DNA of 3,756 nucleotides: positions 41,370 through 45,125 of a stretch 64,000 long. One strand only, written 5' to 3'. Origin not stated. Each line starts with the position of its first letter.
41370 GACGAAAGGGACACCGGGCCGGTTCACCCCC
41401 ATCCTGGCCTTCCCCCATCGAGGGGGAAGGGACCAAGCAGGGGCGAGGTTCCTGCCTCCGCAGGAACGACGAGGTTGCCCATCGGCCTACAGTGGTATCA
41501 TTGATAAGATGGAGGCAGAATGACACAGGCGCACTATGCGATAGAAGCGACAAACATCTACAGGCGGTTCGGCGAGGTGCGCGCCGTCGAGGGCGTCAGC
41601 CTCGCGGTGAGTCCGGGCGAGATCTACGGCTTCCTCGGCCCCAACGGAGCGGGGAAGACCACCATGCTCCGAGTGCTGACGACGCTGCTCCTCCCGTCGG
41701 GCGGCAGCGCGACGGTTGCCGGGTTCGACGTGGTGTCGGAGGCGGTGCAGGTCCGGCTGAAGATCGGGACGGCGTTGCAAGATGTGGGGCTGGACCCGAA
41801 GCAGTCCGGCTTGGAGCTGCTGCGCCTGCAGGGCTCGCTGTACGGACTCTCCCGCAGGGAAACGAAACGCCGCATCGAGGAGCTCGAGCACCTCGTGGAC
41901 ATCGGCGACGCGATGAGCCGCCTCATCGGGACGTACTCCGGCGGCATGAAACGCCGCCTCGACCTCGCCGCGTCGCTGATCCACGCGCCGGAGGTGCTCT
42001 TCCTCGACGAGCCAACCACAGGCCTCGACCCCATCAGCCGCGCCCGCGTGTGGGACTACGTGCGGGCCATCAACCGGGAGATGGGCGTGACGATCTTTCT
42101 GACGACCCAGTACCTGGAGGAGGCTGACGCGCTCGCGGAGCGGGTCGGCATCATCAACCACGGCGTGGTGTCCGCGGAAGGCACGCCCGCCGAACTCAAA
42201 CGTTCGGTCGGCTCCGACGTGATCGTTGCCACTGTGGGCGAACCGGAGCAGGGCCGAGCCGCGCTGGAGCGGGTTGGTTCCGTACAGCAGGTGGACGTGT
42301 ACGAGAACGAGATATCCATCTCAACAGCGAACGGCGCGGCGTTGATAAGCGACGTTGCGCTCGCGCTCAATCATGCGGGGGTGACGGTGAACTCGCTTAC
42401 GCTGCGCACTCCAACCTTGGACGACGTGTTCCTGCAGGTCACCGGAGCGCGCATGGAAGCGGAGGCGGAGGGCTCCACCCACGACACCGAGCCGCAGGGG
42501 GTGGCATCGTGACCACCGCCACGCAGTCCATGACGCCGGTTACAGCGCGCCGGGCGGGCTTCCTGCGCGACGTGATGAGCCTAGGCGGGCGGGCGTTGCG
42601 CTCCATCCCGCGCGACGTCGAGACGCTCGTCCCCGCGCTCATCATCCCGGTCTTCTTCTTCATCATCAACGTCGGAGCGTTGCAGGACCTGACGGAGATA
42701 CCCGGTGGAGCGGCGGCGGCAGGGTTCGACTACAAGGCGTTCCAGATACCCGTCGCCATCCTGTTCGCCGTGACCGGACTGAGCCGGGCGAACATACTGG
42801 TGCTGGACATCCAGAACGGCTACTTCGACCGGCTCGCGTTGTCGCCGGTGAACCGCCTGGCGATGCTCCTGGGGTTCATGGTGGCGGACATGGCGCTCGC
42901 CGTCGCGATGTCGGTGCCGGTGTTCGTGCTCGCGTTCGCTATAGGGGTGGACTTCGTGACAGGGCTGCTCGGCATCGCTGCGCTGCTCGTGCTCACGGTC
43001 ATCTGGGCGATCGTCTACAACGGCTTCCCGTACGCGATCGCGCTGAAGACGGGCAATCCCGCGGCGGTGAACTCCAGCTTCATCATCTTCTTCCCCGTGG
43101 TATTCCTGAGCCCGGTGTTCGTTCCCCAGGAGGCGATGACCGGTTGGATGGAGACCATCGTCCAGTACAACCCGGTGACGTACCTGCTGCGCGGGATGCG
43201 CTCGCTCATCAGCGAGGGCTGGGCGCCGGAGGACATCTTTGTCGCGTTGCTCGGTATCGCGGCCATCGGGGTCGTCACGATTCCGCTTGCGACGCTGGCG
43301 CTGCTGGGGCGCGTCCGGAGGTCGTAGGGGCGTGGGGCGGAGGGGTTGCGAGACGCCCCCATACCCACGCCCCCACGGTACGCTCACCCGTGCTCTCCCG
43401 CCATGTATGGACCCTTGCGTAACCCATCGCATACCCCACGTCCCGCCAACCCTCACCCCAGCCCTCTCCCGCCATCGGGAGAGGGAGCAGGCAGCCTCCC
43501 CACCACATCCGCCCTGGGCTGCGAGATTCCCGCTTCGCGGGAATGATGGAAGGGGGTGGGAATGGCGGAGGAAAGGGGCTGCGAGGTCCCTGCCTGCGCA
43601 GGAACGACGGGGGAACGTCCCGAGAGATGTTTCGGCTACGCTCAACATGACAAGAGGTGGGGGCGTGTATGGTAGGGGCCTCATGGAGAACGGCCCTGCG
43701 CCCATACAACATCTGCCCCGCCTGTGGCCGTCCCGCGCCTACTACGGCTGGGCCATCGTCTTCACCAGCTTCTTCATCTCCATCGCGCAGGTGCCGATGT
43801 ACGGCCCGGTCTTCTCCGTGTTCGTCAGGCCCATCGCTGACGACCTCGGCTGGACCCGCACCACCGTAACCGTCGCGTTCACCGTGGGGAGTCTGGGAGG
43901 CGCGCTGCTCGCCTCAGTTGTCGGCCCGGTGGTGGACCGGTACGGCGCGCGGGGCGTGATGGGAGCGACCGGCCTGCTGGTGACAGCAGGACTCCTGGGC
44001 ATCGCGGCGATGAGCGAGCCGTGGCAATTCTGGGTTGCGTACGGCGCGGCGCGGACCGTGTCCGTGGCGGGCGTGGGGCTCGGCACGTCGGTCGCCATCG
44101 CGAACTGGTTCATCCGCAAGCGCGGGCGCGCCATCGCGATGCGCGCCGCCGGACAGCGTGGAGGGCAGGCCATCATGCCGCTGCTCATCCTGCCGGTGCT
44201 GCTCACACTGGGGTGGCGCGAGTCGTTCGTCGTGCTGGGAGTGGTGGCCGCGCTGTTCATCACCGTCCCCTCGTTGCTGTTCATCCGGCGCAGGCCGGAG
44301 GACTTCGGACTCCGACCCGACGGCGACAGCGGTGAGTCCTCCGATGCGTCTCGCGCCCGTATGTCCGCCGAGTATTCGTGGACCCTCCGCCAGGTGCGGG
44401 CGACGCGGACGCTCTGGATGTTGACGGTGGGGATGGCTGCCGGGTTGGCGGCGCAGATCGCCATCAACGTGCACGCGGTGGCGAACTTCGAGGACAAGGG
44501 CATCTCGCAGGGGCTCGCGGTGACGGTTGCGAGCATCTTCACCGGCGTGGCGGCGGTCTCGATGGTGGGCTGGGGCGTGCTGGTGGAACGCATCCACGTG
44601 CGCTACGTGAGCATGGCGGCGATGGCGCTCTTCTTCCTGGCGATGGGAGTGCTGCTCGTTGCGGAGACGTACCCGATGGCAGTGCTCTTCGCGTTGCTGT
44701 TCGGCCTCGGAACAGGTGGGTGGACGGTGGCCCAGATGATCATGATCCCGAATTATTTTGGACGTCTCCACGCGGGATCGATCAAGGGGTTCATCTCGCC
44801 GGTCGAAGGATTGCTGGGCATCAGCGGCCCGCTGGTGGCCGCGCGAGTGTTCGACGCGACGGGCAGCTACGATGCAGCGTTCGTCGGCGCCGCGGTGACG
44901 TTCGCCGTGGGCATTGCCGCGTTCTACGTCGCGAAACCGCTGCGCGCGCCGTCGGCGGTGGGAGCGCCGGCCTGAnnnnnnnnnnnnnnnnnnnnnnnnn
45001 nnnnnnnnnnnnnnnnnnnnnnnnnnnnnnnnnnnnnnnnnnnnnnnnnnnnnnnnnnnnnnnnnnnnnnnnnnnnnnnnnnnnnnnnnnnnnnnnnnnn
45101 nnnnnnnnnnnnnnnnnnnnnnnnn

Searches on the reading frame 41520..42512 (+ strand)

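Call 40: search_protein_families(library=pfam, proteins=[window:41520-42512:+], max_evalue=0.001)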
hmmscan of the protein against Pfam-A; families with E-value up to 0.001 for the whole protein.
window:41520-42512:+ (330 aa): 3 families
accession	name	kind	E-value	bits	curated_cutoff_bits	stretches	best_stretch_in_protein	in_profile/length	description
PF00005.33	ABC_tran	-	6.3e-28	98.5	25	1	24-167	2-137/137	ABC transporter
PF13304.12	AAA_21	-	1.1e-10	42.5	27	1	106-197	220-298/304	AAA domain, putative AbiEii toxin, Type IV TA system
PF13732.12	DrrA1-3_C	-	1.6e-10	42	27.4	1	221-308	1-81/81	ATP-binding protein DrrA1-3-like, C-terminal domain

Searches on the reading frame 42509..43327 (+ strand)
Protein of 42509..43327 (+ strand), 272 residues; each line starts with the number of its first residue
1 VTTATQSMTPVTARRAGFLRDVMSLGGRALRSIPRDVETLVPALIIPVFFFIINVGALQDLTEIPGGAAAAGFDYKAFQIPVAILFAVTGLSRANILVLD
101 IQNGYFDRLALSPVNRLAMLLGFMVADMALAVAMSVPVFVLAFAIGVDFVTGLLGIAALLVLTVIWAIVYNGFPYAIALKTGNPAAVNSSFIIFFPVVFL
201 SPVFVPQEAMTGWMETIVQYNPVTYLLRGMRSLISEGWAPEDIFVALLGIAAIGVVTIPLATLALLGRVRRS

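Call 40: search_protein_families(library=pfam, proteins=[window:42509-43327:+], max_evalue=0.001)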
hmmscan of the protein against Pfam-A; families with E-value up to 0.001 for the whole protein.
window:42509-43327:+ (272 aa): 2 families
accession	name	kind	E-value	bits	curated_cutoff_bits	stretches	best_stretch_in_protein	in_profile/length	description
PF01061.29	ABC2_membrane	-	6.5e-16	58.9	26.9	1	24-233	5-209/211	ABC-2 type transporter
PF12698.13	ABC2_membrane_3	-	1.1e-09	38.3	31.6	1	82-262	169-346/347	ABC-2 family transporter protein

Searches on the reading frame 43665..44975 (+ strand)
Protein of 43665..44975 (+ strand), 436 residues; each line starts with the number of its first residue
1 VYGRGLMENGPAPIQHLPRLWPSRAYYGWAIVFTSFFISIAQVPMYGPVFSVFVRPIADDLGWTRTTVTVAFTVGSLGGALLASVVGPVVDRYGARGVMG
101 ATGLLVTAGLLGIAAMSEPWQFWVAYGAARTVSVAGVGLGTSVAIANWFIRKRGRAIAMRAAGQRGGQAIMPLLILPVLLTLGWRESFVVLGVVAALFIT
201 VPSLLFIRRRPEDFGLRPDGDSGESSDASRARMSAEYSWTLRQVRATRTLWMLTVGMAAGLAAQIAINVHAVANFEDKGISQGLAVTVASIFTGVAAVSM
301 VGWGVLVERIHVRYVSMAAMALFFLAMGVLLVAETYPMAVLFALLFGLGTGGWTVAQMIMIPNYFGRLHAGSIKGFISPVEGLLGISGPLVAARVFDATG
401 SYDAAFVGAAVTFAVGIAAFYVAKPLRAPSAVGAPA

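Call 40: search_protein_families(library=pfam, proteins=[window:43665-44975:+], max_evalue=0.001)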
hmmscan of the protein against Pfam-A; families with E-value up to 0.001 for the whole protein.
window:43665-44975:+ (436 aa): 1 family
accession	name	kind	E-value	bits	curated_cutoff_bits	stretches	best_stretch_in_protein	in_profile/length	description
PF07690.21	MFS_1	-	3.3e-39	135.2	33.4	2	33-389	2-347/347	Major Facilitator Superfamily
